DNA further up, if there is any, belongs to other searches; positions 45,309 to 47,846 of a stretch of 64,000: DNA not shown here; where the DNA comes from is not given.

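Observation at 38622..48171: Divergent ten-gene multiheme electron-transfer supercluster: Rieske/cytochrome b with 9-heme and about 34-heme cytochromes, back to back with a tetraheme-NrfC-NrfD quinol module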

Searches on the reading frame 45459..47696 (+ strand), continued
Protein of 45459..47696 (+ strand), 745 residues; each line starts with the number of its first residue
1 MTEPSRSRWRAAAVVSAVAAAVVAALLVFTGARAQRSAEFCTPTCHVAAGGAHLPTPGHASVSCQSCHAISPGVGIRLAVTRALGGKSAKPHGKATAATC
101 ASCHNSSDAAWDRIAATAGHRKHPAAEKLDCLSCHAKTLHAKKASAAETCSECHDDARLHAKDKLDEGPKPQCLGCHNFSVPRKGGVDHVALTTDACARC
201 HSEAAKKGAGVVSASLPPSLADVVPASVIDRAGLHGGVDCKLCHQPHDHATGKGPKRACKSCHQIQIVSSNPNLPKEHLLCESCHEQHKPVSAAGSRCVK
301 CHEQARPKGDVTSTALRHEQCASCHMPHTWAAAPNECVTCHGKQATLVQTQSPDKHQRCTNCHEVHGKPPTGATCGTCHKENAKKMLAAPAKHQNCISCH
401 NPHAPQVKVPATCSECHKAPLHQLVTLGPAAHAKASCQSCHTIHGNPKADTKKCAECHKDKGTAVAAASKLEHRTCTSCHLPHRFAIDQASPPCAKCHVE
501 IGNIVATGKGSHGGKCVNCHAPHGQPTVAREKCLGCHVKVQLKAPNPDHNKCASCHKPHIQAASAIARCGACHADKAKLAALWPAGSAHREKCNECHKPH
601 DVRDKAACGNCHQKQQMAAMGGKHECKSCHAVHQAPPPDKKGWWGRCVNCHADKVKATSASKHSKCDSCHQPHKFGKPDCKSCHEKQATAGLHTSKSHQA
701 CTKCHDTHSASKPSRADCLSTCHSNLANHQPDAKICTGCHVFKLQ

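Call 32: find_encoding_contigs(protein=P0103, flank=10000, max_places=1)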
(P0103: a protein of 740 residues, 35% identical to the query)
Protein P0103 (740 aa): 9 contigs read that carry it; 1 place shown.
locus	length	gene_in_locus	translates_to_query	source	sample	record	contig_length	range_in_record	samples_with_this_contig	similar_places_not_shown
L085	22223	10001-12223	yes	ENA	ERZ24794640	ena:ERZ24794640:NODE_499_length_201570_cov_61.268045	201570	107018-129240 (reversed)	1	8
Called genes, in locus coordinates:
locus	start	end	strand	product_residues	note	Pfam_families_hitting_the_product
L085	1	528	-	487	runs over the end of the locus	PF01946:Thi4 (weak), PF00890:FAD_binding_2 (weak), PF01266:DAO, PF01593:Amino_oxidase (weak), PF03486:HI0933_like (faint), PF12831:FAD_oxidored (weak), PF13450:NAD_binding_8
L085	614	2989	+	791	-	PF00324:AA_permease, PF03522:SLC12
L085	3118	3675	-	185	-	-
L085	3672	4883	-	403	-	PF03916:NrfD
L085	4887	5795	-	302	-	PF13247:Fer4_11, PF00037:Fer4, PF12797:Fer4_2 (weak), PF12837:Fer4_6 (weak), PF12838:Fer4_7, PF13187:Fer4_9 (weak), PF13237:Fer4_10, PF13247:Fer4_11, +1 more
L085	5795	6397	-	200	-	PF22113:Mtrc-MtrF_II-IV_dom (faint), PF14522:Cytochrome_C7 (faint)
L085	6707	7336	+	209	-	-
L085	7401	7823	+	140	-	PF00355:Rieske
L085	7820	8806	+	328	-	PF00033:Cytochrome_B, PF13631:Cytochrom_B_N_2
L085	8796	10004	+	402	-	PF09699:Paired_CXXCH_1 (faint), PF14522:Cytochrome_C7 (faint), PF14537:Cytochrom_c3_2 (faint), PF22113:Mtrc-MtrF_II-IV_dom (faint)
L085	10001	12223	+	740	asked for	PF14522:Cytochrome_C7 (faint), PF02085:Cytochrom_CIII (faint), PF14537:Cytochrom_c3_2 (faint)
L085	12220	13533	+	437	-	-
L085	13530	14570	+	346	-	PF02085:Cytochrom_CIII (faint), PF14522:Cytochrome_C7 (faint), PF22113:Mtrc-MtrF_II-IV_dom (faint)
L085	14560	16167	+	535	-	PF14522:Cytochrome_C7 (faint), PF14537:Cytochrom_c3_2 (faint)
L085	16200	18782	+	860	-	PF02368:Big_2 (weak), PF26182:Ig_NUP210_5th (faint), PF26918:Ig_Eae (faint), PF02368:Big_2, PF02085:Cytochrom_CIII (faint), PF14522:Cytochrome_C7 (weak), PF14537:Cytochrom_c3_2 (faint)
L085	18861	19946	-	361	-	PF13685:Fe-ADH_2 (weak), PF01761:DHQ_synthase, PF24621:DHQS_C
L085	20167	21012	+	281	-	PF13622:4HBT_3, PF20789:4HBT_3C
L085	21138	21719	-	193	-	-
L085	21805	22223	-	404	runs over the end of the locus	PF00180:Iso_dh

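Call 67: predict_structure(alignment_id=A1)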
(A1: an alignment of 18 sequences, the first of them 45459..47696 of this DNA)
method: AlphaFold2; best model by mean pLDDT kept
length: 745 residues; sequences in the alignment: 18
mean_pLDDT: 52.6   pTM: 0.29
mean pLDDT of the five models: 52.6, 49.6, 45.7, 44.8, 39.2
residues with pLDDT >= 90: 0; 70-90: 88; 50-70: 302; < 50: 355
segments of 3 or more residues with pLDDT < 50: 1-3, 46-56, 158-160, 164-172, 183-271, 277-341, 365-368, 396-413, 481-494, 496-506, 508-560, 596-600, 613-634, 640-644, 658-664, 669-681, 704-710
pLDDT, mean of each block of 10 residues (from residue 1): 57 83 85 75 47 46 68 81 70 70 61 65 64 66 61 60 47 56 43 39 42 35 35 33 33 39 39 50 38 44 44 36 31 39 56 60 52 60 62 52 45 52 56 62 55 71 73 62 35 45 46 40 36 38 38 38 59 68 66 53 52 45 43 50 50 53 49 45 52 54 46 65 65 60 56
secondary structure, 60 per line:
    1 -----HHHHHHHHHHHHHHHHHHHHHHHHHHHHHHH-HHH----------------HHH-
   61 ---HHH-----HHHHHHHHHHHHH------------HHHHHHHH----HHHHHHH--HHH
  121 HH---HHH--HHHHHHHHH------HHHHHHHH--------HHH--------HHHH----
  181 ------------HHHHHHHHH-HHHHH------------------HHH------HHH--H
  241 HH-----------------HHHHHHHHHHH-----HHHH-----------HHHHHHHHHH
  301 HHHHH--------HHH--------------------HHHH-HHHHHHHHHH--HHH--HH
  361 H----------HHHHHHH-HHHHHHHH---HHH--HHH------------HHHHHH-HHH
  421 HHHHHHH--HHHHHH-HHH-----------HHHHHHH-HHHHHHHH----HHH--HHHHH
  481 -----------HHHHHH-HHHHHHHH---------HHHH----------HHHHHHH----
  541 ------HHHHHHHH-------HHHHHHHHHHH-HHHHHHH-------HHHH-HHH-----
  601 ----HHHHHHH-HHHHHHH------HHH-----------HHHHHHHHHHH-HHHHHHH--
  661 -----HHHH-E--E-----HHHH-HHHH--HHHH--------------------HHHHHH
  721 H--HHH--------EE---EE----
elements in order (helices of 4 or more, strands of 3 or more residues): H6-36 H72-84 H97-104 H109-115 H118-122 H131-139 H146-153 H173-176 H193-201 H203-207 H260-270 H276-279 H291-305 H337-340 H342-351 H372-378 H380-387 H411-416 H418-427 H430-435 H451-457 H459-466 H476-480 H492-497 H499-506 H516-519 H530-536 H547-554 H562-572 H574-580 H588-591 H605-611 H613-619 H640-650 H652-658 H666-669 H680-683 H685-688 H691-694 H715-721
